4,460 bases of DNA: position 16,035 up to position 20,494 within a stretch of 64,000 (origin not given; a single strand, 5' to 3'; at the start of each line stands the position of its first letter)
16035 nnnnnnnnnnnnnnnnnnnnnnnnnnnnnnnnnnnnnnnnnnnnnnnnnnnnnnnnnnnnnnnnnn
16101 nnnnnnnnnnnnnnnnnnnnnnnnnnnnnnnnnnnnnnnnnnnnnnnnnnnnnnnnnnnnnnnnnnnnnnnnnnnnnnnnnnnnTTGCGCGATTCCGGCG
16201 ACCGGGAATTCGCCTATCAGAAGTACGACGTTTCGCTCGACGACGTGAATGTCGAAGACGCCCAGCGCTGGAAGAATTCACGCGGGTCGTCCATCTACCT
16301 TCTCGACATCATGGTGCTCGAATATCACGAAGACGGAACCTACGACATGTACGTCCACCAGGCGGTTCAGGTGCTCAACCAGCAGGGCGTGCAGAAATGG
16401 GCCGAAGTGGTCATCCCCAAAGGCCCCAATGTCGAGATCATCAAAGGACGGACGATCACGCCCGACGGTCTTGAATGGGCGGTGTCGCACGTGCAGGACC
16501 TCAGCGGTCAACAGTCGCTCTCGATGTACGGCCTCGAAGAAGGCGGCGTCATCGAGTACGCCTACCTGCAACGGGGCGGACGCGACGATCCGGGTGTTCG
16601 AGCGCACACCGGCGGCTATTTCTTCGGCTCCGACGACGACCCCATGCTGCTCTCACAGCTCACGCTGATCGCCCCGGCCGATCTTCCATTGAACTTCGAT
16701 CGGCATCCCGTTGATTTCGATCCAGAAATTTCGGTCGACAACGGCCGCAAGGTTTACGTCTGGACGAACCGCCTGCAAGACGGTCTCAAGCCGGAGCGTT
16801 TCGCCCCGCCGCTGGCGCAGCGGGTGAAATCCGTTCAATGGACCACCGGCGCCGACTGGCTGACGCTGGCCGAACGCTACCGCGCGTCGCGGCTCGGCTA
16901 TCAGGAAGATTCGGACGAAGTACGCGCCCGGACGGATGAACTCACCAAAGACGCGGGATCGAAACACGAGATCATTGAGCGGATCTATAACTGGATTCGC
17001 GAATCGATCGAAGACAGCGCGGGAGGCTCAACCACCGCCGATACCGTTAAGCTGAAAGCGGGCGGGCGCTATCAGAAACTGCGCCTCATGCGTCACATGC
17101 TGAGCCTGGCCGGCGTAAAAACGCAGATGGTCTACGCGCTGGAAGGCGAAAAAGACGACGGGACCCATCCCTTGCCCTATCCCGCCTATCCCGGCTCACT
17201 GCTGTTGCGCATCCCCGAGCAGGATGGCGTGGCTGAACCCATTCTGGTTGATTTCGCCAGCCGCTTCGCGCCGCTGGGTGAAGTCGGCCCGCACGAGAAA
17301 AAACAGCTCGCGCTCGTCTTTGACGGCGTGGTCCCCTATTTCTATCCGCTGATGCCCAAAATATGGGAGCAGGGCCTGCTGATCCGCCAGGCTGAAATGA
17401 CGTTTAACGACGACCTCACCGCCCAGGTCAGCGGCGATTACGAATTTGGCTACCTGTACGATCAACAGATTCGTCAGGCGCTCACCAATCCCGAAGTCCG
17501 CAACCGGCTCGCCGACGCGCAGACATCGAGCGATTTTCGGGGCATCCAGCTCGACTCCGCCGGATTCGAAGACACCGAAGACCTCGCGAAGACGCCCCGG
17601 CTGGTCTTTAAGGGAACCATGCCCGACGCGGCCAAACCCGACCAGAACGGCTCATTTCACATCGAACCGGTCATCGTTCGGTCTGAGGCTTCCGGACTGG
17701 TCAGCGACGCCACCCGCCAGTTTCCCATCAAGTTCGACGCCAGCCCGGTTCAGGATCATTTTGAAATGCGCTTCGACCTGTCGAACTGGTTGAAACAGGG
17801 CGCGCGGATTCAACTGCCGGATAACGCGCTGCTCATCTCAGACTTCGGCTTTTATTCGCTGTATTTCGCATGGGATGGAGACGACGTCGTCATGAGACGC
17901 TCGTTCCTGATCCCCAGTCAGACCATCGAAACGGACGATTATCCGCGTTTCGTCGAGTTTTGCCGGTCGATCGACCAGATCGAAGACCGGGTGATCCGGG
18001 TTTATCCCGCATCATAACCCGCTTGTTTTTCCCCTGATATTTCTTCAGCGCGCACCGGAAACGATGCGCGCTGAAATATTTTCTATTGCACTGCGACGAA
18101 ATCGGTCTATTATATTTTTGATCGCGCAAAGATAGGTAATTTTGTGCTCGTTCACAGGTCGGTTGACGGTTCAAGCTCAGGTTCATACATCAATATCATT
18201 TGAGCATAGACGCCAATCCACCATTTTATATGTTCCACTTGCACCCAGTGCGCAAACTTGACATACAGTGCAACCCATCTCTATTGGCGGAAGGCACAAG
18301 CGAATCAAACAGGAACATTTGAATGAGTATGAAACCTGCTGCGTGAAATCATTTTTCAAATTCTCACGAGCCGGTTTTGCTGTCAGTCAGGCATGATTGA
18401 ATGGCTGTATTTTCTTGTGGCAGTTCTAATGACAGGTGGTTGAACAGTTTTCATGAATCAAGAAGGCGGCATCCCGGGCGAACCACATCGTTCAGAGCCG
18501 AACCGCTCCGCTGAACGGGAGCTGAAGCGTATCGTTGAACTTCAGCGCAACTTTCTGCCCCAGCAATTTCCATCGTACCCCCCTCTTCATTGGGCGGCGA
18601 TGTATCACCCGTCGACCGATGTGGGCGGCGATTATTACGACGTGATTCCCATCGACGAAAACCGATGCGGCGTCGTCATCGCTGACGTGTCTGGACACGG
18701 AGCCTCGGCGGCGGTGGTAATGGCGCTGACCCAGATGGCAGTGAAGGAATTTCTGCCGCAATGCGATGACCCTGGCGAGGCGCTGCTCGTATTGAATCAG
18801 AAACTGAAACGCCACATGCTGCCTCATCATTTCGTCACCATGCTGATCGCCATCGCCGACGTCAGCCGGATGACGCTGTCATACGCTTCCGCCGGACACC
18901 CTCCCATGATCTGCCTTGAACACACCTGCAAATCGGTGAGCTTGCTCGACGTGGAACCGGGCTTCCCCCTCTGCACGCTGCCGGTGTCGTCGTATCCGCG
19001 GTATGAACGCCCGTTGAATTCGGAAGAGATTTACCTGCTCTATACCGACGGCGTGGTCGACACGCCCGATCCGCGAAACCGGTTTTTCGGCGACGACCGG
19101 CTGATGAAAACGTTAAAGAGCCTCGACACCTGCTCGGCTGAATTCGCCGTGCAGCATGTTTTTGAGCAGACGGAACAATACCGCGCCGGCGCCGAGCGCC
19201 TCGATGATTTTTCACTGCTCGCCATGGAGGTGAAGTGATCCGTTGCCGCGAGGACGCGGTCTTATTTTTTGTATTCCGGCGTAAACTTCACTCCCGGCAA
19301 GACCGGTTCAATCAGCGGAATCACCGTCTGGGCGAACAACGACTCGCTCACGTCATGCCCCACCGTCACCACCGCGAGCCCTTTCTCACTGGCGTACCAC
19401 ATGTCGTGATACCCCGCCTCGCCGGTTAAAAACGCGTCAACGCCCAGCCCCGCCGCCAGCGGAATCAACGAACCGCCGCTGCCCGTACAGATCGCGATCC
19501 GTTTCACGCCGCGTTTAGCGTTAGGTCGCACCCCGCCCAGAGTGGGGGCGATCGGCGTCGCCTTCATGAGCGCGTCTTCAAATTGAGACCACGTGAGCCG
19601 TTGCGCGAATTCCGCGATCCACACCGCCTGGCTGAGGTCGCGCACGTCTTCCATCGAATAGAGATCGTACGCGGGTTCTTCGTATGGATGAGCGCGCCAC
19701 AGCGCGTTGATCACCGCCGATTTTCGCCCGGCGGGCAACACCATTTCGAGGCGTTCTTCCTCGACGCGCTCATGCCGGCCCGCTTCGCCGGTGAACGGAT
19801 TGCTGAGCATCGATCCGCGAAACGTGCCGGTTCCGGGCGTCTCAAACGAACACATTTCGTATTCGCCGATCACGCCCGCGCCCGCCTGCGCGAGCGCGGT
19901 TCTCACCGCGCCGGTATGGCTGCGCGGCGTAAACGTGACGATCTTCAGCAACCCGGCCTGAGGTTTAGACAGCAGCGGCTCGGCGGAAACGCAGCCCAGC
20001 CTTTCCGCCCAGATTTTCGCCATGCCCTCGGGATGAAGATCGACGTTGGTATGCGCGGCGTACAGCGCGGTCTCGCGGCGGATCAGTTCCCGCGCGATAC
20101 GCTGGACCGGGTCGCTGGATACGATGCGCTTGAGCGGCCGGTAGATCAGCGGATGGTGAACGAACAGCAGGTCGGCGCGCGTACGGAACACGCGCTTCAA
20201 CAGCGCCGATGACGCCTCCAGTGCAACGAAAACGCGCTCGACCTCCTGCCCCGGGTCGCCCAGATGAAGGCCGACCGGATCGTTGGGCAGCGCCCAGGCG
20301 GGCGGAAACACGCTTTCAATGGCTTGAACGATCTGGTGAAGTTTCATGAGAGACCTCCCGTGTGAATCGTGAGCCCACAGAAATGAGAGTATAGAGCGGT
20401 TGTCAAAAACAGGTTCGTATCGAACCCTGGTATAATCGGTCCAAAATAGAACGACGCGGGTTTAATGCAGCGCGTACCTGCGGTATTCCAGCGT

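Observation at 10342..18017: Two-gene operon of giant secreted paralogs: a transglutaminase-like enzyme with an intact Cys-His-Asp triad and a pseudo-enzyme partner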

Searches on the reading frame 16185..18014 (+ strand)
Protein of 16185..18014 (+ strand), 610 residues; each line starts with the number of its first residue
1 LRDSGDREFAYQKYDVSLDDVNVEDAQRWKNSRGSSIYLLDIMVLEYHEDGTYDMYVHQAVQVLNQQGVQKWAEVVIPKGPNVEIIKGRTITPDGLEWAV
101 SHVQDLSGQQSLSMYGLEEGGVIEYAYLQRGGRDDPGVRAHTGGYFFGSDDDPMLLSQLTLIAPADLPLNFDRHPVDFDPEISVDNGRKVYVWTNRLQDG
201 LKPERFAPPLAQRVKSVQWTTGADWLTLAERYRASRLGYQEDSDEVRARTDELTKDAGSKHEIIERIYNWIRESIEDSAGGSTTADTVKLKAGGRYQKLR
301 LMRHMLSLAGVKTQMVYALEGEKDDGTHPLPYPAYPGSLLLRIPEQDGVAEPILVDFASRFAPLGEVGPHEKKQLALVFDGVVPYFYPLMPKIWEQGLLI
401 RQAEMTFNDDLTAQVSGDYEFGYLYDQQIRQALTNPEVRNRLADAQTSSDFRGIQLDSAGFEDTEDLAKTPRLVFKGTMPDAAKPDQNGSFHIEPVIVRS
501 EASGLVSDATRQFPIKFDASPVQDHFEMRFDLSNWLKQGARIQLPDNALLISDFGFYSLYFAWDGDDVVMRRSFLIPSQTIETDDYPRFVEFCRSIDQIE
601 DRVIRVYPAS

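Call 45: predict_structure(alignment_id=A3)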
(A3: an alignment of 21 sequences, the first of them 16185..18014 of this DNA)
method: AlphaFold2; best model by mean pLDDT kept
length: 610 residues; sequences in the alignment: 21
mean_pLDDT: 83.2   pTM: 0.76
mean pLDDT of the five models: 83.2, 82.1, 81.4, 80.7, 79.4
residues with pLDDT >= 90: 250; 70-90: 265; 50-70: 71; < 50: 24
segments of 3 or more residues with pLDDT < 50: 1-7, 322-329, 391-395
pLDDT, mean of each block of 10 residues (from residue 1): 43 89 88 91 92 92 95 85 86 88 54 89 93 63 86 95 86 72 92 93 87 84 67 61 88 93 94 84 84 88 93 83 45 62 87 84 77 73 68 59 92 93 76 81 87 91 82 93 90 76 84 85 85 93 92 90 92 85 95 93 89
secondary structure, 60 per line:
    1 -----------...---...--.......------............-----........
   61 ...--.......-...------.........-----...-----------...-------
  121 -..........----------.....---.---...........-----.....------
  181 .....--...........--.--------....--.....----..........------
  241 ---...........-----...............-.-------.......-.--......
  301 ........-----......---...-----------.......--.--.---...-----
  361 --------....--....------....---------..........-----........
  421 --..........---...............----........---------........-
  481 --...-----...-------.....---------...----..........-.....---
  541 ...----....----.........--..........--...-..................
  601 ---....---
elements in order: H23-29 E36-47 E53-63 H66-72 E74-76 E83-91 E97-99 E111-113 E122-131 E142-146 E154-164 E170-174 E181-185 E188-198 H210-213 E216-220 H225-234 H244-254 H260-274 H284-290 H295-308 E314-319 E337-343 E353-355 H369-372 E375-378 E385-388 E398-407 E413-420 H423-432 H436-450 E455-462 E472-479 E483-485 E491-493 H501-505 E515-517 E522-531 H533-537 E541-543 E548-551 E556-564 E567-576 E579-581 H583-600 E604-607

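Call 50: fold_search(model_id=the predicted structure, library=pdb)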
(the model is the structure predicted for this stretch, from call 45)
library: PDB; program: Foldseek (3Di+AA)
matches with E <= 10: 936; with E <= 0.001: 58
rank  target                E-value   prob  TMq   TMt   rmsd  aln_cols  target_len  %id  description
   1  3kd4_A                1.0e-29  1.00  0.62  0.73   6.3       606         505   14  CRYSTAL STRUCTURE OF A PUTATIVE PROTEASE (BDI_1141) FROM PARABACTEROIDES DISTASONIS ATCC 8503 AT 2.00 A RESOLUTION (released 2009-11-24)
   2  7oci_A                1.4e-05  0.99  0.16  0.21  20.2       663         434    6  Cryo-EM structure of yeast Ost6p containing oligosaccharyltransferase complex (released 2022-02-16)
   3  6c26_1                1.7e-05  0.98  0.17  0.22  20.4       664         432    6  The Cryo-EM structure of a eukaryotic oligosaccharyl transferase complex (released 2018-01-31)
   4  6ezn_A                3.3e-05  0.98  0.16  0.21  19.8       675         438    6  Cryo-EM structure of the yeast oligosaccharyltransferase (OST) complex (released 2018-01-17)
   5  8sw0                  4.6e-05  0.99  0.20  0.15  18.0       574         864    6  Puromycin sensitive aminopeptidase (released 2023-07-26)
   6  7v9p_B                6.0e-05  1.00  0.18  0.13   8.2       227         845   13  Crystal structure of the lanthipeptide zinc-metallopeptidase EryP from saccharopolyspora erythraea in intermediate sta (released 2022-05-11)
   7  8b6l_O                6.4e-05  0.95  0.16  0.16  19.1       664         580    5  Subtomogram average of the human Sec61-TRAP-OSTA-translocon (released 2022-12-07)
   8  4wz9_A                7.5e-05  1.00  0.19  0.14  10.9       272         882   10  APN1 from Anopheles gambiae (released 2015-06-17)
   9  3isr_A                7.9e-05  1.00  0.17  0.34  12.0       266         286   12  The Crystal Structure of a Putative Cysteine Protease from Cytophaga hutchinsonii to 1.9A (released 2009-09-08)
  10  8pn9_E                7.9e-05  1.00  0.19  0.20  23.2       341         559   12  Structure of human oligosaccharyltransferase OST-A complex bound to NGI-1 (released 2024-05-08)
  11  4p8q_A                1.6e-04  1.00  0.19  0.14  10.6       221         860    8  Crystal Structure of Human Insulin Regulated Aminopeptidase with Alanine in Active Site (released 2014-12-03)
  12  7pfs_B                1.8e-04  1.00  0.17  0.13   8.8       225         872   10  Crystal structure of ERAP2 aminopeptidase in complex with phosphinic pseudotripeptide ((1R)-1-Amino-3-phenylpropyl){2- (released 2022-01-26)
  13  6ryf_A                1.9e-04  1.00  0.18  0.14   7.7       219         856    8  High-resolution crystal structure of ERAP1 in complex with 15mer phosphinic peptide (released 2019-12-18)
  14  3isr_B                2.0e-04  1.00  0.17  0.34  12.2       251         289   12  The Crystal Structure of a Putative Cysteine Protease from Cytophaga hutchinsonii to 1.9A (released 2009-09-08)
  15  5ab0_C                2.1e-04  1.00  0.18  0.13   8.5       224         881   10  Crystal structure of aminopeptidase ERAP2 with ligand (released 2015-09-30)
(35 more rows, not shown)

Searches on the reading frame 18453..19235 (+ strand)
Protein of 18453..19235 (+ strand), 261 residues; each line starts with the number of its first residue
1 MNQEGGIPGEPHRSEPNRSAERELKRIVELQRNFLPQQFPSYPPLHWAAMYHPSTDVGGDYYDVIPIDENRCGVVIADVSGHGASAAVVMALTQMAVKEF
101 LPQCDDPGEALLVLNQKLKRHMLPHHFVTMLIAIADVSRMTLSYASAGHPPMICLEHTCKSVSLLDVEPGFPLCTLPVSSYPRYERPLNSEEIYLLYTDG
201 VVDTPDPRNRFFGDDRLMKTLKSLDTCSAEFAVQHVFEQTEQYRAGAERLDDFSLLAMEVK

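Call 11: search_protein_families(library=pfam, proteins=[window:18453-19235:+], max_evalue=0.001)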
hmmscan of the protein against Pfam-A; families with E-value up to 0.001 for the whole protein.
window:18453-19235:+ (261 aa): 1 family
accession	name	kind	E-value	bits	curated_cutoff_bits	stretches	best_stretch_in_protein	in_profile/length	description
PF07228.17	SpoIIE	-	1.5e-42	146.2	25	1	69-260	2-191/192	Stage II sporulation protein E (SpoIIE)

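Call 57: search_protein_families(library=ncbifam, proteins=[window:18453-19235:+], max_evalue=0.01)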
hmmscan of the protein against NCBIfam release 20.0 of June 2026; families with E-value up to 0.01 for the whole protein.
window:18453-19235:+ (261 aa): 2 families
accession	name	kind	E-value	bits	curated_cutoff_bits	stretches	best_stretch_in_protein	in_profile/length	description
NF045505.1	RR_RssB_Pseudo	equivalog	5.4e-16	58.6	700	1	30-204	162-341/394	two-component system response regulator RssB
NF038263.1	prot_phos_SiaA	equivalog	2.7e-10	39.4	700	1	30-260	421-657/658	biofilm regulation protein phosphatase SiaA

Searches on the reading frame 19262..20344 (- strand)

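Call 11: search_protein_families(library=pfam, proteins=[window:19262-20344:-], max_evalue=0.001)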
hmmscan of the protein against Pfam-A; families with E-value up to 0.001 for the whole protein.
window:19262-20344:- (360 aa): 1 family
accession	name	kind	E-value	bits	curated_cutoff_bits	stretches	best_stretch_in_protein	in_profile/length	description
PF01784.24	DUF34_NIF3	-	4.1e-58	197.4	23.4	1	1-347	2-237/256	Duf34/NIF3 (NGG1p interacting factor 3)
